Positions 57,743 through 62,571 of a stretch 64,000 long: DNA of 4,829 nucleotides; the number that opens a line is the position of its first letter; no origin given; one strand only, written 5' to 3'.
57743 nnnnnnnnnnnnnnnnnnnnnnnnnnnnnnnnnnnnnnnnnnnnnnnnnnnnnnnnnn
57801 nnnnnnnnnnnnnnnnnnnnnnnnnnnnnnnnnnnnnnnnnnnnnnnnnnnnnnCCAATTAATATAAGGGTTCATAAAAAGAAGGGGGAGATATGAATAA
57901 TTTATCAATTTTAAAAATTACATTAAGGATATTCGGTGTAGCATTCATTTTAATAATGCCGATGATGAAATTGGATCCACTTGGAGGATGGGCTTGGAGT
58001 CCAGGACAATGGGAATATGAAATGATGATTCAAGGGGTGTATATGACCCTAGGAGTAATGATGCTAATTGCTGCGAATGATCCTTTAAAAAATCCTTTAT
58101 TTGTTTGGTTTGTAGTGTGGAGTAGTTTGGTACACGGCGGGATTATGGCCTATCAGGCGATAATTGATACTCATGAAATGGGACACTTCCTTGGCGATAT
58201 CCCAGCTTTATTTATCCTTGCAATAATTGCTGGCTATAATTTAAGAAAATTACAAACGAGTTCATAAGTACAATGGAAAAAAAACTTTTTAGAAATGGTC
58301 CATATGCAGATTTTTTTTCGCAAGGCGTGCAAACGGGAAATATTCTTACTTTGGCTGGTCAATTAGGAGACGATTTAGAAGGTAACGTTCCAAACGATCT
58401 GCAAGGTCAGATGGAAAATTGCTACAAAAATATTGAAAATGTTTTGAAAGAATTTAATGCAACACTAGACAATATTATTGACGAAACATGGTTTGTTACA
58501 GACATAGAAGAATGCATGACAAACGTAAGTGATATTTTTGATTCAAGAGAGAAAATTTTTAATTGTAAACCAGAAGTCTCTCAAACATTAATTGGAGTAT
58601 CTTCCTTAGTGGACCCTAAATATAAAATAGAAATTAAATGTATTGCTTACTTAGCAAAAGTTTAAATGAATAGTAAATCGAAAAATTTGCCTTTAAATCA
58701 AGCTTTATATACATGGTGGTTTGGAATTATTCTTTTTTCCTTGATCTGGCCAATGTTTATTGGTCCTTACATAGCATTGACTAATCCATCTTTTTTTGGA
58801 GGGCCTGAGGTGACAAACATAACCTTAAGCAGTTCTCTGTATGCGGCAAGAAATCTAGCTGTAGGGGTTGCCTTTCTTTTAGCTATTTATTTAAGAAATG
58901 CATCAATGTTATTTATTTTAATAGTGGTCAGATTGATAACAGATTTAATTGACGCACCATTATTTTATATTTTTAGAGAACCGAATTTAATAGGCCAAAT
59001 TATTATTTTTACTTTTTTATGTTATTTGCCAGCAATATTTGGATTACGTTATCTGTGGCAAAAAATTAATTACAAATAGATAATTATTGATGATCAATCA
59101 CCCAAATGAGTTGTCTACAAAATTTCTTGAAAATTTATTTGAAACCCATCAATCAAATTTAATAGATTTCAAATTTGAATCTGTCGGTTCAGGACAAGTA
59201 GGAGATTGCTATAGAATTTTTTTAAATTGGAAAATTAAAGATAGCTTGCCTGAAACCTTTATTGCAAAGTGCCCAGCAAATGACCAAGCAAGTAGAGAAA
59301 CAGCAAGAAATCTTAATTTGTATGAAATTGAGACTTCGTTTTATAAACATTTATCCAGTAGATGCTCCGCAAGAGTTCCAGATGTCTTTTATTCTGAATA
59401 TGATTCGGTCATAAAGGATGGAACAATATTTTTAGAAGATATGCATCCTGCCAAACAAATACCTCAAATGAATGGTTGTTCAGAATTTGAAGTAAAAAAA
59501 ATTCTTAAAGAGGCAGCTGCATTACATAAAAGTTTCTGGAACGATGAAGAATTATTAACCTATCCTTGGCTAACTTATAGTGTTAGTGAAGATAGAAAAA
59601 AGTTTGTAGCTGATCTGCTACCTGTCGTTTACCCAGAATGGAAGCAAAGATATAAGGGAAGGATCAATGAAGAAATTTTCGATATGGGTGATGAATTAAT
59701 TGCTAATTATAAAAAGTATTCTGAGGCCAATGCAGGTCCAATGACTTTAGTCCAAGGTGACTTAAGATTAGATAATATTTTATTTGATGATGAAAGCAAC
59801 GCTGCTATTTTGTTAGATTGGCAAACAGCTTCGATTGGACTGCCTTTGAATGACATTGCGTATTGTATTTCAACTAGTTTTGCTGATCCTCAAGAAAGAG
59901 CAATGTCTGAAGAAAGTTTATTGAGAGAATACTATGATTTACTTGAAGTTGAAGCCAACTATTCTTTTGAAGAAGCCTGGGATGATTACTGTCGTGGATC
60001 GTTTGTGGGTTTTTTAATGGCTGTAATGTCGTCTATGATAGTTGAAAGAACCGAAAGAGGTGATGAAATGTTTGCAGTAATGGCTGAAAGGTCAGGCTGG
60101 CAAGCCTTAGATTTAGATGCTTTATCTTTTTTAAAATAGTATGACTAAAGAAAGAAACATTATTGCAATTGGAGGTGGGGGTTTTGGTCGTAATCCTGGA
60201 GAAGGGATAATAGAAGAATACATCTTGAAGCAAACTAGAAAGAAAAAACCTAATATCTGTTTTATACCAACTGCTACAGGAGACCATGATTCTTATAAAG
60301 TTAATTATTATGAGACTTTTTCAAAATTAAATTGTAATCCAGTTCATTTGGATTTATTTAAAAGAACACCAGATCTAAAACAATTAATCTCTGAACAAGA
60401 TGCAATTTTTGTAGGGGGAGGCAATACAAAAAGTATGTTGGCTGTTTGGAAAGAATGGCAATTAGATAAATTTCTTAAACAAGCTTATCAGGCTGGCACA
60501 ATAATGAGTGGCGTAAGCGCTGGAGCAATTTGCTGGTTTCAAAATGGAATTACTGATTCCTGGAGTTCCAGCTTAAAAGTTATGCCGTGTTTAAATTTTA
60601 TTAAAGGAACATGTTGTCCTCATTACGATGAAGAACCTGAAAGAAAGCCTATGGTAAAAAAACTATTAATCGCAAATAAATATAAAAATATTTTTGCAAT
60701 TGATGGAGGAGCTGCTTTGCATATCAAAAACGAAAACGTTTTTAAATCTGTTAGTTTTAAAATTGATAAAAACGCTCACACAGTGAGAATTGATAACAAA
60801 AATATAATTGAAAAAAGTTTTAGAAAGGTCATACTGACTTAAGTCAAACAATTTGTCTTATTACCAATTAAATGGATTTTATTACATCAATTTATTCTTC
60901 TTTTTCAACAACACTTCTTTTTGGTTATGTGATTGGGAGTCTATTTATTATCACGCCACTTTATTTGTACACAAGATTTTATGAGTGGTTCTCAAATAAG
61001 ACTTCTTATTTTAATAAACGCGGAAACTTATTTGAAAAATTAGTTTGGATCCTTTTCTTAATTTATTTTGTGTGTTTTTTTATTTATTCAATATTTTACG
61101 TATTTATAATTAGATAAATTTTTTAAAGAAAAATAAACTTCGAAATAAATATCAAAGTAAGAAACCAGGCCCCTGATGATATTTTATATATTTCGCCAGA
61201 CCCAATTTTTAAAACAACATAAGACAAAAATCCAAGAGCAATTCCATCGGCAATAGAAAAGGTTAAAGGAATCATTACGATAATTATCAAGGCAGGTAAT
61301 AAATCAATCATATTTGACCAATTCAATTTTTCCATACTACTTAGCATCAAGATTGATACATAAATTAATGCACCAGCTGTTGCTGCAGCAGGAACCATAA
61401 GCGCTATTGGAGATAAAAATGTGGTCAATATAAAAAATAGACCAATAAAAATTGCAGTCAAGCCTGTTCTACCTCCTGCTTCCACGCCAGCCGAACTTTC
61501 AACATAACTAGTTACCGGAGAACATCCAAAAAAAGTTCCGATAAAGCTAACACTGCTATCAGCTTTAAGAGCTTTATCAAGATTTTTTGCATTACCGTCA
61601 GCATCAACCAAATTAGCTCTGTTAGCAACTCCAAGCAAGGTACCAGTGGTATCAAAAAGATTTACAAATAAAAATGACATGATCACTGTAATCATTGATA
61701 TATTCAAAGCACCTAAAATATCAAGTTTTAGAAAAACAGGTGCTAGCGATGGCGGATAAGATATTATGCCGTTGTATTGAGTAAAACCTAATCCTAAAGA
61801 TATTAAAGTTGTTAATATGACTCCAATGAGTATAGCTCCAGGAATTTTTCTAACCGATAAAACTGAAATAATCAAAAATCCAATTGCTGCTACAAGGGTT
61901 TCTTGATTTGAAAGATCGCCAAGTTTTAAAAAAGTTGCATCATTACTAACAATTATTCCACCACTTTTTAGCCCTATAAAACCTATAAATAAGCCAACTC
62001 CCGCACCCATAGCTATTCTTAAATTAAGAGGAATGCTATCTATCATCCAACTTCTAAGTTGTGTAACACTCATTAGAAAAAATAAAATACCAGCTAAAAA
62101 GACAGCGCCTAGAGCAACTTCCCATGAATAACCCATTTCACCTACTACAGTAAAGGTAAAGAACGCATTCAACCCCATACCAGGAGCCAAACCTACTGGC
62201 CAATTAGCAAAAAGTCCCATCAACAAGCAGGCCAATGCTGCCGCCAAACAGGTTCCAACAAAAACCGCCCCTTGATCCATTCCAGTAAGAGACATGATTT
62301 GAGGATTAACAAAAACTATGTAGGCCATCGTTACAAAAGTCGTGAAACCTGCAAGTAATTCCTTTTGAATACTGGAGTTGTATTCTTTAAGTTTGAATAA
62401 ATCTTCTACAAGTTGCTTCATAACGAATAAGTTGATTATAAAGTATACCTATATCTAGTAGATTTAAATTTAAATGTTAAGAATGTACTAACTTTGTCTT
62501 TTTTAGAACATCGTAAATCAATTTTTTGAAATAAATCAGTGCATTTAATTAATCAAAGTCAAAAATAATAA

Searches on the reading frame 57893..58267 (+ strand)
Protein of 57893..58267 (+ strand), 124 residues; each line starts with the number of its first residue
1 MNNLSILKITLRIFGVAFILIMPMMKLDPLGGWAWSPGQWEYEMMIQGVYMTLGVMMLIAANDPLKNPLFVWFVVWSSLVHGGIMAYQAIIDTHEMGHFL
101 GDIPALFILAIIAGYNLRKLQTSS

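Call 49: search_protein_families(library=pfam, proteins=[window:57893-58267:+])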
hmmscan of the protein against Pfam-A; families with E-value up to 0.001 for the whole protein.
window:57893-58267:+ (124 aa): 1 family
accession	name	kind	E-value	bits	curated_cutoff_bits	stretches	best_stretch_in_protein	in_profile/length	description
PF20337.3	DUF6632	-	3.7e-28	98.7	27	1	5-114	5-116/137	Family of unknown function (DUF6632)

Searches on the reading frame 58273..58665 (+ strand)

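Call 49: search_protein_families(library=pfam, proteins=[window:58273-58665:+])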
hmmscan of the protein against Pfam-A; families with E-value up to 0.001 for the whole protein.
window:58273-58665:+ (130 aa): 1 family
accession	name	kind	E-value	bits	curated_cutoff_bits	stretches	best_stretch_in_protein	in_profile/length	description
PF01042.26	Ribonuc_L-PSP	-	6.9e-20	71.7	27.3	1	15-126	11-120/121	Endoribonuclease L-PSP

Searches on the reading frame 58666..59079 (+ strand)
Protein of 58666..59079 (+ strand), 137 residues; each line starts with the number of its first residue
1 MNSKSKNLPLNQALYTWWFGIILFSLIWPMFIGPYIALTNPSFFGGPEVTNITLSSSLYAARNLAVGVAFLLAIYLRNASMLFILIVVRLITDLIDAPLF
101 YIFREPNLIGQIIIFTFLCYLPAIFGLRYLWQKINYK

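Call 49: search_protein_families(library=pfam, proteins=[window:58666-59079:+])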
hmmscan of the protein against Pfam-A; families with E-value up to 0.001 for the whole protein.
window:58666-59079:+ (137 aa): 1 family
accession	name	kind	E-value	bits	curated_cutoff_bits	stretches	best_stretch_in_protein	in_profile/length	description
PF14087.12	DUF4267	-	0.00054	20.4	27.8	1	57-109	39-91/110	Domain of unknown function (DUF4267)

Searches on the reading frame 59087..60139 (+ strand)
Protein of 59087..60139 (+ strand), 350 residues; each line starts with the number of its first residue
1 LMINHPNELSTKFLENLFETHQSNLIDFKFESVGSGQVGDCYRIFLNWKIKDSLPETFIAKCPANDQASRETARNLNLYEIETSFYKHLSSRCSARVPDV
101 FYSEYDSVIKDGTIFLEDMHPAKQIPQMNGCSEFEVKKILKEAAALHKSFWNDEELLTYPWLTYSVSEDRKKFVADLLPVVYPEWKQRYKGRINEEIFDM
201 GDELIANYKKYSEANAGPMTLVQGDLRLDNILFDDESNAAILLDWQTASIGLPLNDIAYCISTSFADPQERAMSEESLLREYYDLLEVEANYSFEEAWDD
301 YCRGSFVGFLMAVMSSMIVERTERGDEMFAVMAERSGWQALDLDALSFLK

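Call 49: search_protein_families(library=pfam, proteins=[window:59087-60139:+])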
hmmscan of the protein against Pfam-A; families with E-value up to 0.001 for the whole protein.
window:59087-60139:+ (350 aa): 3 families
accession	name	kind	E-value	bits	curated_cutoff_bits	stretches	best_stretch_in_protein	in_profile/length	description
PF02958.26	EcKL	-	3.4e-16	59.9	22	1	40-287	8-286/294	Ecdysteroid kinase-like family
PF01636.29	APH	-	1.3e-10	41.9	23.2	1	184-271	133-222/239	Phosphotransferase enzyme family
PF07914.17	DUF1679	-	2.3e-08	33.8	24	1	207-301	256-359/414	Uncharacterized oxidoreductase dhs-27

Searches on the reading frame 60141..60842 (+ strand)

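Call 49: search_protein_families(library=pfam, proteins=[window:60141-60842:+])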
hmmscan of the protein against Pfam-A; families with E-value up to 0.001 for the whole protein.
window:60141-60842:+ (233 aa): 1 family
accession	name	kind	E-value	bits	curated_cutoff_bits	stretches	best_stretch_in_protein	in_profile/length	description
PF03575.23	Peptidase_S51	-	2.8e-51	174.5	23.9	1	7-200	1-203/206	Peptidase family S51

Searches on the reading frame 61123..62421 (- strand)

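Call 49: search_protein_families(library=pfam, proteins=[window:61123-62421:-])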
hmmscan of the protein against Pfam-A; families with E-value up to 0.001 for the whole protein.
window:61123-62421:- (432 aa): 1 family
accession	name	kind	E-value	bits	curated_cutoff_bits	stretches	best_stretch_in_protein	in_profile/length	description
PF00860.26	Xan_ur_permease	-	1.1e-45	156.5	27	1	20-394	2-387/389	Permease family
